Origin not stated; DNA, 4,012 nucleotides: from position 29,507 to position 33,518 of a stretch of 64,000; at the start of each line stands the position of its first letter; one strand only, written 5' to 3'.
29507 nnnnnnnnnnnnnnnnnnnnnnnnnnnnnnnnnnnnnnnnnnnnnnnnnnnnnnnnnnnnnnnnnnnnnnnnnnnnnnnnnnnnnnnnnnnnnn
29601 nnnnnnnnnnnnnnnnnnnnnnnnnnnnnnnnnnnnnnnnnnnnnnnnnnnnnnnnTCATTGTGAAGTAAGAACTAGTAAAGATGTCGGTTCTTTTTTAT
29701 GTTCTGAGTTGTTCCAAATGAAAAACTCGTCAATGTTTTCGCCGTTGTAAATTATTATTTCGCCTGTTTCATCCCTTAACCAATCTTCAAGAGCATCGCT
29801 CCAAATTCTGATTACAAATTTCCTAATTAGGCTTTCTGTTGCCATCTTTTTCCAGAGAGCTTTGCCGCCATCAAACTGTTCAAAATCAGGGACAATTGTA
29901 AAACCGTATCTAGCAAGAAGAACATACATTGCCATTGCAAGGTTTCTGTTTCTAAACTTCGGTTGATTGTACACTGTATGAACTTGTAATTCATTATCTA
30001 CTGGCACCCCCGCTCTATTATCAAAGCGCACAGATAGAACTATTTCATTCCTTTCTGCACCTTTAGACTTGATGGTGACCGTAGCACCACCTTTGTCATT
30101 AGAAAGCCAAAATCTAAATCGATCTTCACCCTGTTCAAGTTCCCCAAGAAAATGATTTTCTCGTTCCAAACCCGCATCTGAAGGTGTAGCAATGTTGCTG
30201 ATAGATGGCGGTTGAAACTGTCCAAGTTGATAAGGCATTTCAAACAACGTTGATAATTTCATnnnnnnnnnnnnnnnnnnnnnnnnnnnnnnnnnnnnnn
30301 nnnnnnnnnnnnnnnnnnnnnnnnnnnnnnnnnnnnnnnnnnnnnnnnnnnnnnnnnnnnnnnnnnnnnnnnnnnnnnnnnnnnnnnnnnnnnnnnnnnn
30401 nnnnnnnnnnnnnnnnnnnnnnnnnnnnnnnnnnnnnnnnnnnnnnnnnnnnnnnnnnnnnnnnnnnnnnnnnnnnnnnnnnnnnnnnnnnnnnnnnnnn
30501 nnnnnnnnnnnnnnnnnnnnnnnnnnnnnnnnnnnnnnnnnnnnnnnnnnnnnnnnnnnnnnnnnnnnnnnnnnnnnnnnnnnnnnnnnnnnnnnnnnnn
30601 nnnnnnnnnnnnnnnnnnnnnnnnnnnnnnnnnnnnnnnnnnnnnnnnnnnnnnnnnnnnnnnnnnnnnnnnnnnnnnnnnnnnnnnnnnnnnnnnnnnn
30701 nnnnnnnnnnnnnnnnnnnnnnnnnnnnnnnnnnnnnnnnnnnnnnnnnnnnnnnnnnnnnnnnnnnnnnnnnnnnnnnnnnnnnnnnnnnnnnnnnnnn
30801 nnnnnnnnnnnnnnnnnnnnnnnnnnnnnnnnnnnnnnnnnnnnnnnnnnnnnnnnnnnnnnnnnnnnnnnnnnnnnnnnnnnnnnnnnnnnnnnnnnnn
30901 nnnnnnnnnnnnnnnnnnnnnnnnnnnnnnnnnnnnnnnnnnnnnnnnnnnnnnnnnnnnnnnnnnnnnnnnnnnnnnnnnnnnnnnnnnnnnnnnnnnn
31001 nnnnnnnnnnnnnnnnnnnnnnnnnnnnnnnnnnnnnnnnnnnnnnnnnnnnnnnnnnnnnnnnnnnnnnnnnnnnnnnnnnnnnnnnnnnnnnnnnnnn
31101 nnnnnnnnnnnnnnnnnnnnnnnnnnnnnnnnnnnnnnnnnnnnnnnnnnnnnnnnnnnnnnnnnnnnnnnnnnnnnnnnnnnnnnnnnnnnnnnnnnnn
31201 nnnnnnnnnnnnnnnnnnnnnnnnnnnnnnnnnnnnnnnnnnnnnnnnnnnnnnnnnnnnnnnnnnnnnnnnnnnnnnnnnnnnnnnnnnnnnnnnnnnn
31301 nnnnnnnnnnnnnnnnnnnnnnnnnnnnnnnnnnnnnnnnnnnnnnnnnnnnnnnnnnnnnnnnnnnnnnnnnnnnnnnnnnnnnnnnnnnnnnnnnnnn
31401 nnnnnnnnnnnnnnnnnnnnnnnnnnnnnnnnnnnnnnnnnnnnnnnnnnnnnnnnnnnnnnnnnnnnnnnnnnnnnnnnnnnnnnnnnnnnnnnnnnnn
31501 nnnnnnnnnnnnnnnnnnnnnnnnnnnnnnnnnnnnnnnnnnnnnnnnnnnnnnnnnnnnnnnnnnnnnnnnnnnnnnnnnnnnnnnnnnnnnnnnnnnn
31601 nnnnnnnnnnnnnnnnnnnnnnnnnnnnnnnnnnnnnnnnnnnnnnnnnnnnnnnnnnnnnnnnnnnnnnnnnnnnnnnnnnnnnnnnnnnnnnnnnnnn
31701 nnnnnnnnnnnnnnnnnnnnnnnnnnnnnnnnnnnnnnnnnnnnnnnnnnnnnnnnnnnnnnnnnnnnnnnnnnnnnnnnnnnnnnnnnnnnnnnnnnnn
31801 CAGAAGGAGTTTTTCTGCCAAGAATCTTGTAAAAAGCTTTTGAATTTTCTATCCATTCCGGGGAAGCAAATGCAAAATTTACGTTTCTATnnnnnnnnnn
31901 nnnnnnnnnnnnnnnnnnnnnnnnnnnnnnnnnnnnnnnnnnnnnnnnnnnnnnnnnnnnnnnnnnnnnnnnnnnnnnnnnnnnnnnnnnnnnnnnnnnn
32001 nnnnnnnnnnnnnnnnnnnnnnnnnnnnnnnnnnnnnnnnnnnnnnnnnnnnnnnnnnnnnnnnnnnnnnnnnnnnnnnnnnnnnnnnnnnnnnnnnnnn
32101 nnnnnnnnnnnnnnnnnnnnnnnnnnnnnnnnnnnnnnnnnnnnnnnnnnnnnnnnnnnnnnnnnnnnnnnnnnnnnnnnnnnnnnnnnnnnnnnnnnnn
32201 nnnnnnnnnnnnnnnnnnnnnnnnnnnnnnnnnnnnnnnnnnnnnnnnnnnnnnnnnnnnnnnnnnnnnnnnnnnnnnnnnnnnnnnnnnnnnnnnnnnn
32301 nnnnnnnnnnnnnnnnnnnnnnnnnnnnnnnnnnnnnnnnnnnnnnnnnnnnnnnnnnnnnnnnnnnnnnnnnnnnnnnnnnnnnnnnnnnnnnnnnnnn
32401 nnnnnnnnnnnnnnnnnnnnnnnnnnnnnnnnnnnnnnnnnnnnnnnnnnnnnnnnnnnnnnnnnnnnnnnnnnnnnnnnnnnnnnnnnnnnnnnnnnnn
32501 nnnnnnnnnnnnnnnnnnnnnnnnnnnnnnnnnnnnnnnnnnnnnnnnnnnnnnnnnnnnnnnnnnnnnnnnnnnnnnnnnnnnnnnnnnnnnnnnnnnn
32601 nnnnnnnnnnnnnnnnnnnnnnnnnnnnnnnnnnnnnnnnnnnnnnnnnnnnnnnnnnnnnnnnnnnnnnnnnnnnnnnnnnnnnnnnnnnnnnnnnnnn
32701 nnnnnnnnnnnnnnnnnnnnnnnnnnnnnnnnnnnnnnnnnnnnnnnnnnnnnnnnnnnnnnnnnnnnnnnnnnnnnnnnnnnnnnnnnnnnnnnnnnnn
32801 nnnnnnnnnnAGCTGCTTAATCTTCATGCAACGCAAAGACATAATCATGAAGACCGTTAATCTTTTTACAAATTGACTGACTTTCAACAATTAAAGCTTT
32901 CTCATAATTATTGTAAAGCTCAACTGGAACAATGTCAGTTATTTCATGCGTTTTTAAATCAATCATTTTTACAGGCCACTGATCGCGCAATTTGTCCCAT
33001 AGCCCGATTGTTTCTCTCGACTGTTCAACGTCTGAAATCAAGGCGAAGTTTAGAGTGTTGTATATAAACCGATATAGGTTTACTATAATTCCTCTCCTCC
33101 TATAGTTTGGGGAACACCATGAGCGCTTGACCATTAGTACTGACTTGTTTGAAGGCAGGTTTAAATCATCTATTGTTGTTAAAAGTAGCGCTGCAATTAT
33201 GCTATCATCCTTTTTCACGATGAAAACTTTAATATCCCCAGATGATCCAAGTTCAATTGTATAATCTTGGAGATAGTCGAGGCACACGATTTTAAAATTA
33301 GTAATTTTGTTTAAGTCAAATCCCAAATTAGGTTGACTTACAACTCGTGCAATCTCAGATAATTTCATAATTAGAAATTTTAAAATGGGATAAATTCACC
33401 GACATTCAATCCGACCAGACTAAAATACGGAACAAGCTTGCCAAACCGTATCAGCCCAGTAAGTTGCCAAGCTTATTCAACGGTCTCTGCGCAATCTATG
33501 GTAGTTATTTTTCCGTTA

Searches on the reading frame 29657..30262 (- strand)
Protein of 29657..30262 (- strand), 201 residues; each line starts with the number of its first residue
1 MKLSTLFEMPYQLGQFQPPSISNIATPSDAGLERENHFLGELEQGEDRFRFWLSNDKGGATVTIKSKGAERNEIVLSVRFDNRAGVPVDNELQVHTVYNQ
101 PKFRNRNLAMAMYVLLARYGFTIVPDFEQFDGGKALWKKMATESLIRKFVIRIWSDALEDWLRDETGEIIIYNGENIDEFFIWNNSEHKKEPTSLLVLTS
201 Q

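Call 3: search_protein_families(library=pfam, proteins=[window:29657-30262:-], max_evalue=0.01)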
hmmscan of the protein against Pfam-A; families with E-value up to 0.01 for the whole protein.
window:29657-30262:- (201 aa): 0 families

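Call 11: search_protein_families(library=phrogs, proteins=[window:29657-30262:-], max_evalue=0.001)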
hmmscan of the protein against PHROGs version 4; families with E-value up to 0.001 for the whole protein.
window:29657-30262:- (201 aa): 1 family
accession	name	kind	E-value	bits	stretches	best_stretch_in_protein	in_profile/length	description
phrog_7522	-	unknown function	1e-07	32.5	1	93-193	99-197/210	-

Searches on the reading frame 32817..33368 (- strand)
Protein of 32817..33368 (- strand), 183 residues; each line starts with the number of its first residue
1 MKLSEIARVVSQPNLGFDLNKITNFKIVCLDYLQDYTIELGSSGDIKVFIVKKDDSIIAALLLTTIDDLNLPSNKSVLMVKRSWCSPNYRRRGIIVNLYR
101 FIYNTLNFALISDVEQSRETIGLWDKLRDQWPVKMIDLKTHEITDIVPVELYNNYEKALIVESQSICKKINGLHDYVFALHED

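Call 3: search_protein_families(library=pfam, proteins=[window:32817-33368:-], max_evalue=0.01)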
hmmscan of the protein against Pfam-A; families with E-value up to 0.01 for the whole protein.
window:32817-33368:- (183 aa): 1 family
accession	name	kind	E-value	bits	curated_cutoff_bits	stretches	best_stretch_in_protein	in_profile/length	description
PF00583.31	Acetyltransf_1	-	0.0034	18.1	20.7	1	44-101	31-83/116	Acetyltransferase (GNAT) family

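Call 11: search_protein_families(library=phrogs, proteins=[window:32817-33368:-], max_evalue=0.001)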
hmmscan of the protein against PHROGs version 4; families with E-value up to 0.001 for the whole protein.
window:32817-33368:- (183 aa): 0 families
